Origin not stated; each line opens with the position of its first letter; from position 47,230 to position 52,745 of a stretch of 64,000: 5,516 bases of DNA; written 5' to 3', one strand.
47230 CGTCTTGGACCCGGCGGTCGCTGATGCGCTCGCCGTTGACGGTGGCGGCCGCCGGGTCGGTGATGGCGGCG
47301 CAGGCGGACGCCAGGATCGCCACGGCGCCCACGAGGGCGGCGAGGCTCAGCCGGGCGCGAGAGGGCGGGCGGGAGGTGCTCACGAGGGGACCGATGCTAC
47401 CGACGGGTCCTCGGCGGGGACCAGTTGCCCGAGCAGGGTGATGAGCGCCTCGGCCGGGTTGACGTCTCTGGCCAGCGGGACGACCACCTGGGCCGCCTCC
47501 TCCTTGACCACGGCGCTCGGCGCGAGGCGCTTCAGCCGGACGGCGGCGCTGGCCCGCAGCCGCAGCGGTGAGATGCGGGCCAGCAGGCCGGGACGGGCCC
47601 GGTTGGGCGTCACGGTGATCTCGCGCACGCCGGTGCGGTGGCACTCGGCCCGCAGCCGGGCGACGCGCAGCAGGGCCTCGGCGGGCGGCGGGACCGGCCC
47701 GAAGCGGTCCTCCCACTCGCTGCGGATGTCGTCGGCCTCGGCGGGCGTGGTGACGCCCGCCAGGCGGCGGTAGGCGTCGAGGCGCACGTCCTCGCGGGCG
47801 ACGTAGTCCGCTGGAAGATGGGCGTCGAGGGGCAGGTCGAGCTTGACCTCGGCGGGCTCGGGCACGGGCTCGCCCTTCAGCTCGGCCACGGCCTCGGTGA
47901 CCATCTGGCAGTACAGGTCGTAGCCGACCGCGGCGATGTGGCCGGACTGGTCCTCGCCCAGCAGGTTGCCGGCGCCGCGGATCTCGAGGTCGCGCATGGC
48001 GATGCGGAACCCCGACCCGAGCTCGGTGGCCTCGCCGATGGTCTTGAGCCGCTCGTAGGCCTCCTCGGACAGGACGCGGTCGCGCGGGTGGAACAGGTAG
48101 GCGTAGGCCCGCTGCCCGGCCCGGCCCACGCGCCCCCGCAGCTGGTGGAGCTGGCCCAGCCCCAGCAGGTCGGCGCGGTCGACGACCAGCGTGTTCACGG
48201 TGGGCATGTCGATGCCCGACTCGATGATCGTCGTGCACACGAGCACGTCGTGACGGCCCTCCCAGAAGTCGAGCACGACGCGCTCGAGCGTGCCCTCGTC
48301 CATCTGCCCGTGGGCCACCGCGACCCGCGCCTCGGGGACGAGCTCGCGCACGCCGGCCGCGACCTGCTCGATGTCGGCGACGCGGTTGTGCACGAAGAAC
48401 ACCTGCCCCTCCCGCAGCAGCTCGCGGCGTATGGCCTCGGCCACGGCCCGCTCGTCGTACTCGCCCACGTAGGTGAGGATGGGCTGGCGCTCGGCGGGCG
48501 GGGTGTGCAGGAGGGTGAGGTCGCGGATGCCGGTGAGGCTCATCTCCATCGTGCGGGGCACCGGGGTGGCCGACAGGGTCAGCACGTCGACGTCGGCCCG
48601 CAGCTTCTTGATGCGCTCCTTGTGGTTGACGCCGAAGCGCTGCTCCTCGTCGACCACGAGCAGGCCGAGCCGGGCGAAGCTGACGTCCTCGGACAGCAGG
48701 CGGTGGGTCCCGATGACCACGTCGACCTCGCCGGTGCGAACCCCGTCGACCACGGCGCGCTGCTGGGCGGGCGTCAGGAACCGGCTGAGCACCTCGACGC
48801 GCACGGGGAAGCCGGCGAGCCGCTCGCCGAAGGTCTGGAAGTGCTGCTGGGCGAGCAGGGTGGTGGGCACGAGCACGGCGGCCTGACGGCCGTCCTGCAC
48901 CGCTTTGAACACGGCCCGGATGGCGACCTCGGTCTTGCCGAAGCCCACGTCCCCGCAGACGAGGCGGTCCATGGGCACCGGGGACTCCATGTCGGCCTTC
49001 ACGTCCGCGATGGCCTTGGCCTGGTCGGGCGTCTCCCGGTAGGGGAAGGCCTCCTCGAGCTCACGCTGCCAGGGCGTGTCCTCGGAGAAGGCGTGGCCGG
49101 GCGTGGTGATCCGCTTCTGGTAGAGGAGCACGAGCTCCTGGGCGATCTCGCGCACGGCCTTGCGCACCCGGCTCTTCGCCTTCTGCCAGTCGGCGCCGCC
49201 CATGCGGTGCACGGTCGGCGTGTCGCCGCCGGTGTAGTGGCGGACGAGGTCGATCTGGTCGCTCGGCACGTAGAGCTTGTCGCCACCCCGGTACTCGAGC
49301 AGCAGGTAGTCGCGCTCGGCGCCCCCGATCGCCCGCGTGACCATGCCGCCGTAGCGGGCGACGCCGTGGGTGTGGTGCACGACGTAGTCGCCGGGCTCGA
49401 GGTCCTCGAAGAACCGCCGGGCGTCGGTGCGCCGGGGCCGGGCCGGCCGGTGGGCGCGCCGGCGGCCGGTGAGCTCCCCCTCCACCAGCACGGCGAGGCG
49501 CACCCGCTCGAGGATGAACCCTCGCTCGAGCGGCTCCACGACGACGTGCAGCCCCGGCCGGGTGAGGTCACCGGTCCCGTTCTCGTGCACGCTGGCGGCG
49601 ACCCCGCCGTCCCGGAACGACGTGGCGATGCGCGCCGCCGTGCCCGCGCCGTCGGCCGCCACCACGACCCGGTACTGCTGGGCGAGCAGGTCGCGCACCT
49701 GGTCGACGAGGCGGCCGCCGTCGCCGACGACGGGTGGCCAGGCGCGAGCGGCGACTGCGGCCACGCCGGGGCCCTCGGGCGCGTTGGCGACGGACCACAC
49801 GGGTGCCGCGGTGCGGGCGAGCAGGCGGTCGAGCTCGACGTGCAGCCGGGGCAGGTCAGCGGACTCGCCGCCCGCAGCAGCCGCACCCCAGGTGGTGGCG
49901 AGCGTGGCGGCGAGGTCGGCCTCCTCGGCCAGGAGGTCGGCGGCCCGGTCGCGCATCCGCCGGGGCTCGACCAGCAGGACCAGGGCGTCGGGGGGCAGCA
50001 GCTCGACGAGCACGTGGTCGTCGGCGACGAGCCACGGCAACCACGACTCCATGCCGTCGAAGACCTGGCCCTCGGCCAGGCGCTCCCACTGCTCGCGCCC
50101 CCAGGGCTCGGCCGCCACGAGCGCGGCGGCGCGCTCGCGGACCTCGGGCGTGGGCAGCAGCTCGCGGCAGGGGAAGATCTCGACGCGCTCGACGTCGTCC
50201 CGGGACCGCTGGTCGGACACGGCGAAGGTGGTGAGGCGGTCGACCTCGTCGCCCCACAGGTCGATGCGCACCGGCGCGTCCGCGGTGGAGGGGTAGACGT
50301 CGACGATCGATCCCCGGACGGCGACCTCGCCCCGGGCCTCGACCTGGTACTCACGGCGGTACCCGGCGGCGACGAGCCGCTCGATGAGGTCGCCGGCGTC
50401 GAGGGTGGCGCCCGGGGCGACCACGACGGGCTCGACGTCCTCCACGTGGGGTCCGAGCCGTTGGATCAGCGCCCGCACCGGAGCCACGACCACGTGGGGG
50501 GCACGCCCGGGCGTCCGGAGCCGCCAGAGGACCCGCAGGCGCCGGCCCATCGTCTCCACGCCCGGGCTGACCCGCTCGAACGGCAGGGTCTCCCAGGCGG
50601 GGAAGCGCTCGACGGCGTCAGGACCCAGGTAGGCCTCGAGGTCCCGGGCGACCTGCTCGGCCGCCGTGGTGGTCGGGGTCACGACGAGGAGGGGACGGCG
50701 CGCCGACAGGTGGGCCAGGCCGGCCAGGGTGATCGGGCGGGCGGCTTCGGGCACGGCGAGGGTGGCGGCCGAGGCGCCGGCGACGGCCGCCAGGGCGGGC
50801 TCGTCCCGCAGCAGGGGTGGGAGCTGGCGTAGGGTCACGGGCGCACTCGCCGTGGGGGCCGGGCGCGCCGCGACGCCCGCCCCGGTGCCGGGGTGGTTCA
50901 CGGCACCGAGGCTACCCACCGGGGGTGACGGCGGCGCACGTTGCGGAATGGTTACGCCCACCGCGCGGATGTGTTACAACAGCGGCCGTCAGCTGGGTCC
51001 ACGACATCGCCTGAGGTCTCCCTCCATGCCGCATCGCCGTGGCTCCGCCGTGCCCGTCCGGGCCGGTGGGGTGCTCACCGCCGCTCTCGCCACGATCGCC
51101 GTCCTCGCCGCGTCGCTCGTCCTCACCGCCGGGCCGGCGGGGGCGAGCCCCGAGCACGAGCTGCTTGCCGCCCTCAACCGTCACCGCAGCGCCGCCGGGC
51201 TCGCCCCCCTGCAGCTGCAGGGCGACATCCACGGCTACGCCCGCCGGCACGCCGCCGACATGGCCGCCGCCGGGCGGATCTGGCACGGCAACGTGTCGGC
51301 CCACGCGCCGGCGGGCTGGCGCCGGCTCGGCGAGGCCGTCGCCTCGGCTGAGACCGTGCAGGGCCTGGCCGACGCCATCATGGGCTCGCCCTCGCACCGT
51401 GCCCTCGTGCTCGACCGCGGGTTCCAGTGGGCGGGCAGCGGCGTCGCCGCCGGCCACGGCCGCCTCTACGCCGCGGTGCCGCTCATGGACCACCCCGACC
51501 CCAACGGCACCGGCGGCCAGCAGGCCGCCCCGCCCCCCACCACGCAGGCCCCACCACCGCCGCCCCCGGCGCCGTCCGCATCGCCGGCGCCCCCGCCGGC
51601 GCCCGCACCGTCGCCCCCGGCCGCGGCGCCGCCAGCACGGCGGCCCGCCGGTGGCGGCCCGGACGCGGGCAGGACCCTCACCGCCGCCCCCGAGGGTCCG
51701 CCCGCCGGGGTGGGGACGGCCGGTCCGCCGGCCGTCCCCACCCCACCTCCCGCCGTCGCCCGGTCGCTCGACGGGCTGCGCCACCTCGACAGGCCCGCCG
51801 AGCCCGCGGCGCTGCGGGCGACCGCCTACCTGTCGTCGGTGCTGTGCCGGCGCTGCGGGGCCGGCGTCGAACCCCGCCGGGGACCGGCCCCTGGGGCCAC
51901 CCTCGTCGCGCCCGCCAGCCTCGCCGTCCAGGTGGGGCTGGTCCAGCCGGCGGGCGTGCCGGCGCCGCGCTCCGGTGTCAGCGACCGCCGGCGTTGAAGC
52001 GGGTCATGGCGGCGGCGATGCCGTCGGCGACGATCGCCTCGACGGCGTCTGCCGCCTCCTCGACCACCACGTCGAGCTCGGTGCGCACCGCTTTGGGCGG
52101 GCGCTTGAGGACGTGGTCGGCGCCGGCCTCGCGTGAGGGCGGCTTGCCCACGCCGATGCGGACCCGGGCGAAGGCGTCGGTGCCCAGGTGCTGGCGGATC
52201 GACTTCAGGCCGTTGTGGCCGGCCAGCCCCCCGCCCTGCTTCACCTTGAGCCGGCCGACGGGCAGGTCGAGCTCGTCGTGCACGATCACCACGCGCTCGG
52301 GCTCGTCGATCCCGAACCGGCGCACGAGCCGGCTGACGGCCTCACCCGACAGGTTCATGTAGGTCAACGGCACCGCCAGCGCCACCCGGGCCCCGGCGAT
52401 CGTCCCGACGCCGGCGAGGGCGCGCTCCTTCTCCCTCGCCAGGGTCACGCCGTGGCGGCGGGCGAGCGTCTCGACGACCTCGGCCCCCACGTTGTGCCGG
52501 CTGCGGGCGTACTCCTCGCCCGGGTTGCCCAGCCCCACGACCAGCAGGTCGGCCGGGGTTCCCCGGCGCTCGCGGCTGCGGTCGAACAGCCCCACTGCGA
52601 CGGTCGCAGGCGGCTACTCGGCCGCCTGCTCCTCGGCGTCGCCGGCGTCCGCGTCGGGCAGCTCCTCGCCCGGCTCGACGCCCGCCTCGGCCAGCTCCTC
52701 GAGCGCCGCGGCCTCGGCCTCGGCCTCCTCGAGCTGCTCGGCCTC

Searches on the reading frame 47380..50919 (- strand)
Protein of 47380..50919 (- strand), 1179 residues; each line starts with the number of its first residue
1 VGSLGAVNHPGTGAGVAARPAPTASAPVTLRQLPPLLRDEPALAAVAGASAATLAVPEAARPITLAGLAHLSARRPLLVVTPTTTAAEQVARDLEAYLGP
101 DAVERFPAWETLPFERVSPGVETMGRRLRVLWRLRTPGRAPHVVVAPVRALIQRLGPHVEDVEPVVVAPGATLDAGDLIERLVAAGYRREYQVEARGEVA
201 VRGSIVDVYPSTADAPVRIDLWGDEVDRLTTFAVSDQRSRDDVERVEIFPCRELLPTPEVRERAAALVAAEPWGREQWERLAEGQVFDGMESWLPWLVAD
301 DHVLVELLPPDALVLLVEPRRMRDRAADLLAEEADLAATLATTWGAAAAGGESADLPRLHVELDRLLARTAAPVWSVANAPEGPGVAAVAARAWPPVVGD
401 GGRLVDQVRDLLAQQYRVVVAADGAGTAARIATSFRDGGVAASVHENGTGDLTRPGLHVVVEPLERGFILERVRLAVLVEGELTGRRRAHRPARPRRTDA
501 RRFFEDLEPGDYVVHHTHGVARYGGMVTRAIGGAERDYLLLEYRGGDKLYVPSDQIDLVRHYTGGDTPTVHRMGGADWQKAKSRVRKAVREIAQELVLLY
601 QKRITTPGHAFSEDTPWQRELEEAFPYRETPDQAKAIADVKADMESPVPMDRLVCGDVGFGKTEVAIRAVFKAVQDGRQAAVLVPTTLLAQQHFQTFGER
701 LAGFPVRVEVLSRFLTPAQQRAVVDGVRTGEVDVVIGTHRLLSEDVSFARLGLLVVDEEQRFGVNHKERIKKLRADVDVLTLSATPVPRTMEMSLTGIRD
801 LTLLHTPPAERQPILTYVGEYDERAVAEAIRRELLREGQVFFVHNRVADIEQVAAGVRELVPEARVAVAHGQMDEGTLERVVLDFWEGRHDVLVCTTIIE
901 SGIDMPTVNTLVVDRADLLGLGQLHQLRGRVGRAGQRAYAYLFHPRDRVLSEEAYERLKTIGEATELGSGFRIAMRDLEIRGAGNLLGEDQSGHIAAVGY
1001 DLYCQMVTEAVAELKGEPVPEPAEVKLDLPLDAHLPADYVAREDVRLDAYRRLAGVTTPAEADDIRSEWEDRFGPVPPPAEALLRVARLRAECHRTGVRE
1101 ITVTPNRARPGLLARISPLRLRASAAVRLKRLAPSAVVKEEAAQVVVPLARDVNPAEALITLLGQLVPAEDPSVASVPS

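Call 60: search_protein_families(library=pfam, proteins=[window:47380-50919:-], max_evalue=0.0001)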
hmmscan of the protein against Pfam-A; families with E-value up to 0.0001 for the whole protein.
window:47380-50919:- (1179 aa): 6 families
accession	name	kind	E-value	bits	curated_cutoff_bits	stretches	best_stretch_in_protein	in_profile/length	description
PF00270.35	DEAD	-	3.2e-25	89.3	26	1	630-792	1-165/167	DEAD/DEAH box helicase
PF17757.6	UvrB_inter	-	9.9e-23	80.5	22.9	1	167-252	3-89/91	UvrB interaction domain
PF03461.20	TRCF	-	3.7e-22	78.9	25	1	1029-1107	1-79/95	TRCF domain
PF02559.22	CarD_TRCF_RID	-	7.7e-21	74.4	23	1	507-562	1-56/57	CarD-like/TRCF RID domain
PF00271.37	Helicase_C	-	5.3e-18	65.7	23.5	1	830-935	6-110/110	Helicase conserved C-terminal domain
PF04851.21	ResIII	-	3.1e-06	27.6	22.5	1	631-786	6-162/164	Type III restriction enzyme, res subunit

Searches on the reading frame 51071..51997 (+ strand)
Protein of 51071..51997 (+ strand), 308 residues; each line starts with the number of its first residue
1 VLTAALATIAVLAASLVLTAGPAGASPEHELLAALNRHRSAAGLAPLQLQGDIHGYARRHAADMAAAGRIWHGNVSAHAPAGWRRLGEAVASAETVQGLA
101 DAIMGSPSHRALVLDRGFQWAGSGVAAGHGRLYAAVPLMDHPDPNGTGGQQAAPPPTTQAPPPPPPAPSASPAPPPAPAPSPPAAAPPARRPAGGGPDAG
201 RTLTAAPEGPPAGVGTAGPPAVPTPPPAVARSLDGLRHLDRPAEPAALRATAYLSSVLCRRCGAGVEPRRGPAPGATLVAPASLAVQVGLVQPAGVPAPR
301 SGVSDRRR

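Call 60: search_protein_families(library=pfam, proteins=[window:51071-51997:+], max_evalue=0.0001)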
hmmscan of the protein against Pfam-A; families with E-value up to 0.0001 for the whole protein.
window:51071-51997:+ (308 aa): 1 family
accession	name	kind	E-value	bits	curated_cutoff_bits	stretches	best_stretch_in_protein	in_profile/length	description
PF00188.32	CAP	-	5.5e-08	34.1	21.1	1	32-129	1-106/117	Cysteine-rich secretory protein family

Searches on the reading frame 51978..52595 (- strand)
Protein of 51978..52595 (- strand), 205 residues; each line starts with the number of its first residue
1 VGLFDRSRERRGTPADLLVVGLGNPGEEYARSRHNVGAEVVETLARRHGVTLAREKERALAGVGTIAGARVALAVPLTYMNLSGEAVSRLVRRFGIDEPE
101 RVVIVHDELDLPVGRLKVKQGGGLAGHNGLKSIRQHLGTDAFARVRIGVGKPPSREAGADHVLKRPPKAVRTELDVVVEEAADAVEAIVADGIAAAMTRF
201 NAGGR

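Call 60: search_protein_families(library=pfam, proteins=[window:51978-52595:-], max_evalue=0.0001)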
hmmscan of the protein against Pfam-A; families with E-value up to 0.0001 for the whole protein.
window:51978-52595:- (205 aa): 1 family
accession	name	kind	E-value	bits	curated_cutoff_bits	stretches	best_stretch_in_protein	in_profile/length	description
PF01195.25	Pept_tRNA_hydro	-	1.5e-64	217.6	27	1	18-201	1-183/183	Peptidyl-tRNA hydrolase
